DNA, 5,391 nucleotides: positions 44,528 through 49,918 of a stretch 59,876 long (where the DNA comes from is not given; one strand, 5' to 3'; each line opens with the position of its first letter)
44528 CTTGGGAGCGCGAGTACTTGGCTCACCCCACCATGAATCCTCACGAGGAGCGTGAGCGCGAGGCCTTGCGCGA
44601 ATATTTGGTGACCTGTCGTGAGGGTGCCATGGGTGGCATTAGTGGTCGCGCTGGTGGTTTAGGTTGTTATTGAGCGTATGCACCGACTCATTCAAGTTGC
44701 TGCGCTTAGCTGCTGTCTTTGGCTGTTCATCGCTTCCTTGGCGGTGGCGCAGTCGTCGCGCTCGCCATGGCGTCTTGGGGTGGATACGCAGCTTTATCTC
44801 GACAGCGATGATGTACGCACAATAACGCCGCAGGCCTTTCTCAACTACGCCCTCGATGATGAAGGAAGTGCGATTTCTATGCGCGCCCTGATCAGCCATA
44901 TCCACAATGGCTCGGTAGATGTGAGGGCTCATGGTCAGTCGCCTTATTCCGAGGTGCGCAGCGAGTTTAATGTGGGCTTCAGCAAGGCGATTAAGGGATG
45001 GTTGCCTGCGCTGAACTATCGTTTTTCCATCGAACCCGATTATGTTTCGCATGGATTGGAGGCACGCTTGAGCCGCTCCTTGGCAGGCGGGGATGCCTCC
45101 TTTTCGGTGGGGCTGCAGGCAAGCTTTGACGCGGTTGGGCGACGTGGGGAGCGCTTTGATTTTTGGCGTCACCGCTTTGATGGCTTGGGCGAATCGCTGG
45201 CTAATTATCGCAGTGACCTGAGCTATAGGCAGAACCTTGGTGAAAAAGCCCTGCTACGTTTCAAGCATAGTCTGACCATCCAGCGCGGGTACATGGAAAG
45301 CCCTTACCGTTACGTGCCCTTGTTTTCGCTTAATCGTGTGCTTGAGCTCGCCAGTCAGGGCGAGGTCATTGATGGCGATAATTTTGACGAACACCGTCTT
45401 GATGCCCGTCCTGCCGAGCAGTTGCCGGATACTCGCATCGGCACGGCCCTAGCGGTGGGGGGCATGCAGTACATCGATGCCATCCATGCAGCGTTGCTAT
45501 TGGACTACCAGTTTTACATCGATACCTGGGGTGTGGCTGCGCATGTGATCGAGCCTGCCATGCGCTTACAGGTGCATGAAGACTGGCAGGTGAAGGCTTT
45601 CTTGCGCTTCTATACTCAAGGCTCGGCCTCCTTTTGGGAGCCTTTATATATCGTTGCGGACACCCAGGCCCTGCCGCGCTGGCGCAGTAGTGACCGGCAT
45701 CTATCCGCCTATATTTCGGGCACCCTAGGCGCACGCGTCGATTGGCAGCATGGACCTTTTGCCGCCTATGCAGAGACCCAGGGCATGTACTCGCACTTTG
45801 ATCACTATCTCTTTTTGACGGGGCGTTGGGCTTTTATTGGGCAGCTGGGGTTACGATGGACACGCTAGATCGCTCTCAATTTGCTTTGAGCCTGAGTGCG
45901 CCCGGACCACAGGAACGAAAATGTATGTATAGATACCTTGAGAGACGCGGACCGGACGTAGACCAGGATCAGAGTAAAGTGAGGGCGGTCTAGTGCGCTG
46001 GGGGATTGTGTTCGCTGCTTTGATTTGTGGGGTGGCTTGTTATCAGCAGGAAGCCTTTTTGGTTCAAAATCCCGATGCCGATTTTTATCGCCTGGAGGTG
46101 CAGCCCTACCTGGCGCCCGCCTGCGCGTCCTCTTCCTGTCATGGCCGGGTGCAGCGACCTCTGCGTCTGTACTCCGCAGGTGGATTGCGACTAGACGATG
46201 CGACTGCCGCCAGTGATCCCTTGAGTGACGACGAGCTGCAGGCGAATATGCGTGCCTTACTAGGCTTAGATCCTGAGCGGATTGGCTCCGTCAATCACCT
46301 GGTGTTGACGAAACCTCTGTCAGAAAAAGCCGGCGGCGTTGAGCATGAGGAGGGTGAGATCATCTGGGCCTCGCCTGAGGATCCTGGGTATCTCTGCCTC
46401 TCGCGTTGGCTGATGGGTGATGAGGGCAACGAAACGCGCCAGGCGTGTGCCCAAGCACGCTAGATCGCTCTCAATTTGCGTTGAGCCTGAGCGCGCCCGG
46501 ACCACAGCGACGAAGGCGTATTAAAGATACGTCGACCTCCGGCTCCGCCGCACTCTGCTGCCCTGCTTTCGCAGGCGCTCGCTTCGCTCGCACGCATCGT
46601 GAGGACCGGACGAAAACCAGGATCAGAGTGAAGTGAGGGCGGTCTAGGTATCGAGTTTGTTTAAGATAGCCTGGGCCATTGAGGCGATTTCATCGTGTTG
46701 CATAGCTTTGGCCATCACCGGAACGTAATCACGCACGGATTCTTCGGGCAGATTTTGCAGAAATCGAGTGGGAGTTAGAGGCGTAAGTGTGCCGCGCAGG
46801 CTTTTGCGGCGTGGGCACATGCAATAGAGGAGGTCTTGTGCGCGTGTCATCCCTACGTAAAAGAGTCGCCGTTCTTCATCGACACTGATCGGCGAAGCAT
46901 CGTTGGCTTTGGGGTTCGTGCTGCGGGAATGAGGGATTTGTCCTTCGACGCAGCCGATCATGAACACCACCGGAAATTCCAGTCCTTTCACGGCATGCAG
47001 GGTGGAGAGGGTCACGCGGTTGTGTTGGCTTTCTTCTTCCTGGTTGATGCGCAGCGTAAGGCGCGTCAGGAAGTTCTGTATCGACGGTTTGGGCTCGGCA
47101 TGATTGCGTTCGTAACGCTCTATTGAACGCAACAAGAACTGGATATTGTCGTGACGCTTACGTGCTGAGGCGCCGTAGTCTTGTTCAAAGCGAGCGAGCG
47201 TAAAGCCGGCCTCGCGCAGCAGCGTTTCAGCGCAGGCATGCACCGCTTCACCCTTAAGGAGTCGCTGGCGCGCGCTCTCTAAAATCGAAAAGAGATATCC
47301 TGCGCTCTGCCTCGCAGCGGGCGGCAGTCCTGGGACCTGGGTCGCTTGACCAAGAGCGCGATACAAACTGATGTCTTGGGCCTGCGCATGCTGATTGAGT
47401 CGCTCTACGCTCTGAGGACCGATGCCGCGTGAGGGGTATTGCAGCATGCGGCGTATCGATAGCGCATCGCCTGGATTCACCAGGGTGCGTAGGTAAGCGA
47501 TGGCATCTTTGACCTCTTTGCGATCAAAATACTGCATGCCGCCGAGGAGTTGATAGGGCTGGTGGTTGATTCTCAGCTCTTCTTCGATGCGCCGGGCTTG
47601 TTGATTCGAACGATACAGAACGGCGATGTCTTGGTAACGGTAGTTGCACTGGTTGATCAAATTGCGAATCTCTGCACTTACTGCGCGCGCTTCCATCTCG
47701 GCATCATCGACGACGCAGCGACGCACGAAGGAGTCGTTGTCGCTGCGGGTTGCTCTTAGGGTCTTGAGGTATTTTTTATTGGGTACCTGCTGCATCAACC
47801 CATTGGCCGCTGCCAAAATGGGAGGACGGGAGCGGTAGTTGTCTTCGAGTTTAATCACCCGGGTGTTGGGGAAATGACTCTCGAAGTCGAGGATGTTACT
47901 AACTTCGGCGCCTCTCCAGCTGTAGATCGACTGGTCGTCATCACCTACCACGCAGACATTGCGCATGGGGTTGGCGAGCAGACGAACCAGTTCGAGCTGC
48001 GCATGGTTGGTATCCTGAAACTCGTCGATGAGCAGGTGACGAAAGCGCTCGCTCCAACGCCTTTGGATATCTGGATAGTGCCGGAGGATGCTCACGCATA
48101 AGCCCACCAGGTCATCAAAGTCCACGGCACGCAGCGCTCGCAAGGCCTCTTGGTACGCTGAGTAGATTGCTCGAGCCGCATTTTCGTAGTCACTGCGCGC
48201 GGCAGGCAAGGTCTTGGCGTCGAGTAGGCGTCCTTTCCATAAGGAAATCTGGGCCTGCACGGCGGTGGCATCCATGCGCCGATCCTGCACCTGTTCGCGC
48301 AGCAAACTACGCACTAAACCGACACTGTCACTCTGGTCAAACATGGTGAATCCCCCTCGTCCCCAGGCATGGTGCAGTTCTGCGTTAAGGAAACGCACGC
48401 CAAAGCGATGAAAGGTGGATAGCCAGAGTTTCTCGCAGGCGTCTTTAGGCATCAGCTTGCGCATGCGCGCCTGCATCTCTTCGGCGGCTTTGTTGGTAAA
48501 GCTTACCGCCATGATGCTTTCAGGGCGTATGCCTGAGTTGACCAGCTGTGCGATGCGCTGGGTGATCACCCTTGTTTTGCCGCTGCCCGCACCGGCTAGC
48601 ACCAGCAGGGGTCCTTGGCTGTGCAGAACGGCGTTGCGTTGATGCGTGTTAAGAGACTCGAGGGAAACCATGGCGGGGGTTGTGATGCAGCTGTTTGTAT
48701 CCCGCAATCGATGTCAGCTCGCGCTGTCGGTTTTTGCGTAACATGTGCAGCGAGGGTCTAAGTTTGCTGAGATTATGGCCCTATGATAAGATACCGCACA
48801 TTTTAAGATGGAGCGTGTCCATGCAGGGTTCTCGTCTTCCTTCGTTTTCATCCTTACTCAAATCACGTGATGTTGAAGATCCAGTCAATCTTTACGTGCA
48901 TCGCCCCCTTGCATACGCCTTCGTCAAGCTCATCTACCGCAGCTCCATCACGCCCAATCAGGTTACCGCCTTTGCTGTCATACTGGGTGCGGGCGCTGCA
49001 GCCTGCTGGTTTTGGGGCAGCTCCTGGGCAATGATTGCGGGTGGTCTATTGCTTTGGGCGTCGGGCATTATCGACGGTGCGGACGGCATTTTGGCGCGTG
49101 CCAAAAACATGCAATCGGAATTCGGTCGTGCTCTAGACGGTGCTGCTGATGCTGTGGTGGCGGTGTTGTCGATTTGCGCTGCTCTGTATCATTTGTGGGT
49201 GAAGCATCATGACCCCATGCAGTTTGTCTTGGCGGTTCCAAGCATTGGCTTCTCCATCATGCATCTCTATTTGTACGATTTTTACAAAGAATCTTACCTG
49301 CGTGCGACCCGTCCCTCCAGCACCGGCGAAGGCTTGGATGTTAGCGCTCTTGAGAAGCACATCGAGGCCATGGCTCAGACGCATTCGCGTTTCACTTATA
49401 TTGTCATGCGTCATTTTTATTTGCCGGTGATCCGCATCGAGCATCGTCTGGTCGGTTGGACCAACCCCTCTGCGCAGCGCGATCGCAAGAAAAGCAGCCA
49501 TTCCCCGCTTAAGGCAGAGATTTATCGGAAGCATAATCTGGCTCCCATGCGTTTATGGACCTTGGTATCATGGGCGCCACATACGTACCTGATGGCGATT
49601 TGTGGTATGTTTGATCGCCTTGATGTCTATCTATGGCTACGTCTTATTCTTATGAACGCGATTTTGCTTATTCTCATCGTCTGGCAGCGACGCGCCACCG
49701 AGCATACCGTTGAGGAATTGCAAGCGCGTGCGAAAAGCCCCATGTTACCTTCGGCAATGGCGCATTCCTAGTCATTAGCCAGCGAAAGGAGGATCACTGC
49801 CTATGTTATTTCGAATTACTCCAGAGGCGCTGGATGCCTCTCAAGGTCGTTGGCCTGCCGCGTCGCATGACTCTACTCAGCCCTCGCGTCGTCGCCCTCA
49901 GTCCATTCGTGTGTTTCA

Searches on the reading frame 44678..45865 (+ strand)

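Call 38: search_protein_families(library=pfam, proteins=[window:44678-45865:+])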
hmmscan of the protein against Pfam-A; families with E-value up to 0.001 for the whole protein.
window:44678-45865:+ (396 aa): 1 family
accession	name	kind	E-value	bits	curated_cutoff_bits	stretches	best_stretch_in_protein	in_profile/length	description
PF12094.14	DUF3570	-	2.5e-29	102.8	25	1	76-357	98-380/427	Protein of unknown function (DUF3570)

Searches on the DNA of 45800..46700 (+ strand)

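Call 66: search_dna_similar(query=window:45865-45993:+, collection=plasmids, mode=distant, max_evalue=0.01, max_rows=10)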
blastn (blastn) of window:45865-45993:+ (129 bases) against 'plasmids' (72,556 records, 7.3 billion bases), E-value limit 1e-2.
No match.

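Call 76: search_rna_families(source=window, start=45800, end=46700, threshold=evalue, max_evalue=1)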
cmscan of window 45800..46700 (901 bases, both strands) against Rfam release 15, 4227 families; matches with E-value up to 1: 3.
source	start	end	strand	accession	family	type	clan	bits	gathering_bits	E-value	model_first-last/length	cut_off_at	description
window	46401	46426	+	RF01305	sR51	Gene; snRNA; snoRNA; CD-box;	-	19.6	38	0.23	15-41/56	no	Small nucleolar RNA sR51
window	46009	46060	-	RF00032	Histone3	Cis-reg;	-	15.3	34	0.67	1-46/46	no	Histone 3' UTR stem-loop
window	46118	46282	-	RF02161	PART1_3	Gene; lncRNA;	-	15.3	40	0.98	1-131/131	no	Prostate androgen-regulated transcript 1 conserved region 3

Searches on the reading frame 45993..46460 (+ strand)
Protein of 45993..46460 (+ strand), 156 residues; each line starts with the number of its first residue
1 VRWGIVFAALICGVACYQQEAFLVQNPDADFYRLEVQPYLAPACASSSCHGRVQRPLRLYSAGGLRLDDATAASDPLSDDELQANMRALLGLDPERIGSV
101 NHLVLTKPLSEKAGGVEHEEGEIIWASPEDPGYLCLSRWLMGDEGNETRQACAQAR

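Call 30: find_encoding_contigs(protein=window:45993-46460:+, flank=3000, max_places=10)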
Protein window:45993-46460:+ (156 aa): 1 contig read that carries it; 1 place shown.
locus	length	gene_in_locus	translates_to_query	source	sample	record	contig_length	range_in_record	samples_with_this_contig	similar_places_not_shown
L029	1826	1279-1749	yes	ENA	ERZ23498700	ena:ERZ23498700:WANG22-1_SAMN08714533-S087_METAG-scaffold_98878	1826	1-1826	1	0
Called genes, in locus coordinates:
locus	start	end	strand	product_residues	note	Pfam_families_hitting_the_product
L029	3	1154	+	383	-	?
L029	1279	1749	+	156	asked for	-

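Call 38: search_protein_families(library=pfam, proteins=[window:45993-46460:+])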
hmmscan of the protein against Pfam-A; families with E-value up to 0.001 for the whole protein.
window:45993-46460:+ (156 aa): 0 families

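Call 47: find_homologous_proteins(query=window:45993-46460:+, max_evalue=0.001)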
Query window:45993-46460:+ (156 aa): 13 proteins with E <= 0.001 among 115 candidates.
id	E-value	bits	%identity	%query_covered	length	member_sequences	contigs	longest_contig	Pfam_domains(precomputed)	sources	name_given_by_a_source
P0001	2.2e-101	355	100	100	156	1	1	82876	-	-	-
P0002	6.5e-22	96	42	90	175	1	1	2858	-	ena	-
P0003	9.3e-22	96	43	82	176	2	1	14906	-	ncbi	-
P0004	1.6e-21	95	44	83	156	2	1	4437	-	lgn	-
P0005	1.9e-21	95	43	96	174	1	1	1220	-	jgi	jgi:hypothetical protein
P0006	7.3e-21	93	39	98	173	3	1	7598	-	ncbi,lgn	-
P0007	1.8e-20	92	40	97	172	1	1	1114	-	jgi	jgi:hypothetical protein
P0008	1.1e-19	89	44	82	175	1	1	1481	-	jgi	jgi:hypothetical protein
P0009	1.1e-19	89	46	74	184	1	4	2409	-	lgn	-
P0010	1.2e-19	89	44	82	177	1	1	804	-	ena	-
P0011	2.4e-18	85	38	82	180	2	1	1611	-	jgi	jgi:hypothetical protein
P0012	2.4e-17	81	42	82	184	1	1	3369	-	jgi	jgi:hypothetical protein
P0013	7.7e-17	80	37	98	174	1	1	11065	-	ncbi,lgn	-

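Call 48: find_encoding_contigs(protein=P0003, flank=3000, max_places=3)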
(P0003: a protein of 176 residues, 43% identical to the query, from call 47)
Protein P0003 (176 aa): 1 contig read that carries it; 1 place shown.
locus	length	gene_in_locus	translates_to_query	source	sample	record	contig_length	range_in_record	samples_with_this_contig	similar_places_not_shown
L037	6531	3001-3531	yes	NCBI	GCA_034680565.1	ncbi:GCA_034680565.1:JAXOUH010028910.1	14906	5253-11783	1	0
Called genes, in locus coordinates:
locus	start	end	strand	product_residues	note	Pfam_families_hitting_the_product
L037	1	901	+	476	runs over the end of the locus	-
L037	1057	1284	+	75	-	PF14086:DUF4266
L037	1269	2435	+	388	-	PF12094:DUF3570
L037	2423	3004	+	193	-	-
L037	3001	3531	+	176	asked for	-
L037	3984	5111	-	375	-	-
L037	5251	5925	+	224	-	-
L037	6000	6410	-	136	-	-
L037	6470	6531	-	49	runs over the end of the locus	-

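Call 49: find_encoding_contigs(protein=P0013, flank=3000, max_places=3)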
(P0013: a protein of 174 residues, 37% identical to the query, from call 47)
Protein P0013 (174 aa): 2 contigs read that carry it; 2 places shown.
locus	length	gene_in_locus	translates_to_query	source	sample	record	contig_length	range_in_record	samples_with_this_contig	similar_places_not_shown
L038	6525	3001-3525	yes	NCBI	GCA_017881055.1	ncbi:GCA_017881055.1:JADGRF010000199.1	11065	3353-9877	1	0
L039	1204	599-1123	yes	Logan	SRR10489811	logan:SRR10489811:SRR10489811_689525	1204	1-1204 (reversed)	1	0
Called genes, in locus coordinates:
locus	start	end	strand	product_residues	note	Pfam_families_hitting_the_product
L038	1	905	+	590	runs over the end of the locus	-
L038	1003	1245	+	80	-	PF14086:DUF4266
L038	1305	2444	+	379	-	PF12094:DUF3570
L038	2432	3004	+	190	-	-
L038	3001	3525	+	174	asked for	-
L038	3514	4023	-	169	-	PF01814:Hemerythrin (weak)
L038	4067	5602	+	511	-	PF07731:Cu-oxidase_2 (faint), PF07732:Cu-oxidase_3, PF00127:Copper-bind (faint), PF00034:Cytochrom_C, PF13442:Cytochrome_CBB3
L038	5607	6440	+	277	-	PF03781:FGE-sulfatase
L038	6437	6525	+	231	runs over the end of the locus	PF00578:AhpC-TSA (weak), PF02630:SCO1-SenC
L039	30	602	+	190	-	-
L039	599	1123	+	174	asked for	-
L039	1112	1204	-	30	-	?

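Call 50: find_encoding_contigs(protein=P0006, flank=3000, max_places=3)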
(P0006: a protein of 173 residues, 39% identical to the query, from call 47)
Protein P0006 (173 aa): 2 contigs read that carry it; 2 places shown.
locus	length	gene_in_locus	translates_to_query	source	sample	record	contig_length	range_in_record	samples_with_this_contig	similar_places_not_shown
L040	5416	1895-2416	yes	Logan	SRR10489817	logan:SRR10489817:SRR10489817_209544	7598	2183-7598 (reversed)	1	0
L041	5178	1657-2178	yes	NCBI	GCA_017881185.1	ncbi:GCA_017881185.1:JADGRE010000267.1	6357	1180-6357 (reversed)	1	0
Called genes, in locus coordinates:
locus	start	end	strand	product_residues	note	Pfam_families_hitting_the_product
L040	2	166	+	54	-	?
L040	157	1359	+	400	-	PF12094:DUF3570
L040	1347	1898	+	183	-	-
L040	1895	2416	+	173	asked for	-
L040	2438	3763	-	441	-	-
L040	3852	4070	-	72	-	-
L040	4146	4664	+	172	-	PF01425:Amidase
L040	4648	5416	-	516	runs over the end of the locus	PF00890:FAD_binding_2 (faint), PF01266:DAO (weak), PF00732:GMC_oxred_N, PF05199:GMC_oxred_C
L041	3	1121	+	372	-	?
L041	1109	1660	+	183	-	-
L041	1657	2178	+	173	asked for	-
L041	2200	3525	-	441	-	-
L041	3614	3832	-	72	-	-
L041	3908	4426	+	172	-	PF01425:Amidase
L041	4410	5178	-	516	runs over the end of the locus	PF00890:FAD_binding_2 (faint), PF01266:DAO (weak), PF00732:GMC_oxred_N, PF05199:GMC_oxred_C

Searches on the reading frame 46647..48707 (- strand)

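Call 38: search_protein_families(library=pfam, proteins=[window:46647-48707:-])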
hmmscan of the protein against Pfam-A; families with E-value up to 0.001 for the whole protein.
window:46647-48707:- (687 aa): 8 families
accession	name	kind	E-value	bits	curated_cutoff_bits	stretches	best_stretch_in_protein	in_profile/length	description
PF00580.27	UvrD-helicase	-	2e-87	293.7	23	1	19-280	1-271/271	UvrD/REP helicase N-terminal domain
PF13361.12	UvrD_C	-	2.3e-69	234.9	25.6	1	285-629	1-345/350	UvrD-like helicase C-terminal domain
PF13245.12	AAA_19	-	1.1e-22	81.1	25.1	1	23-263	1-132/134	AAA domain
PF13538.12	UvrD_C_2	-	3.8e-09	36.7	27.4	0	610-628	32-50/52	UvrD-like helicase C-terminal domain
PF01443.25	Viral_helicase1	-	3.8e-07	30.6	21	0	220-294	58-128/228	Viral superfamily 1 RNA helicase core domain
PF13604.12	AAA_30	-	4.7e-07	30.2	27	0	19-81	2-65/191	AAA domain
PF13401.12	AAA_22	-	8.8e-06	26.5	27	0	211-251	72-116/130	AAA domain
PF13087.12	AAA_12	-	5.2e-05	23.3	27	0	555-631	130-192/195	AAA domain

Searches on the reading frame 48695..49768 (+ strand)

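Call 84: search_protein_families(library=pfam, max_evalue=0.00001, proteins=[window:48695-49768:+])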
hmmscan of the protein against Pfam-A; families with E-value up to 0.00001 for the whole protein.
window:48695-49768:+ (358 aa): 1 family
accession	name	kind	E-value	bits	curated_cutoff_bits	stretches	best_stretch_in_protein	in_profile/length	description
PF01066.26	CDP-OH_P_transf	-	3.6e-13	50.6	22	1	86-189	3-102/152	CDP-alcohol phosphatidyltransferase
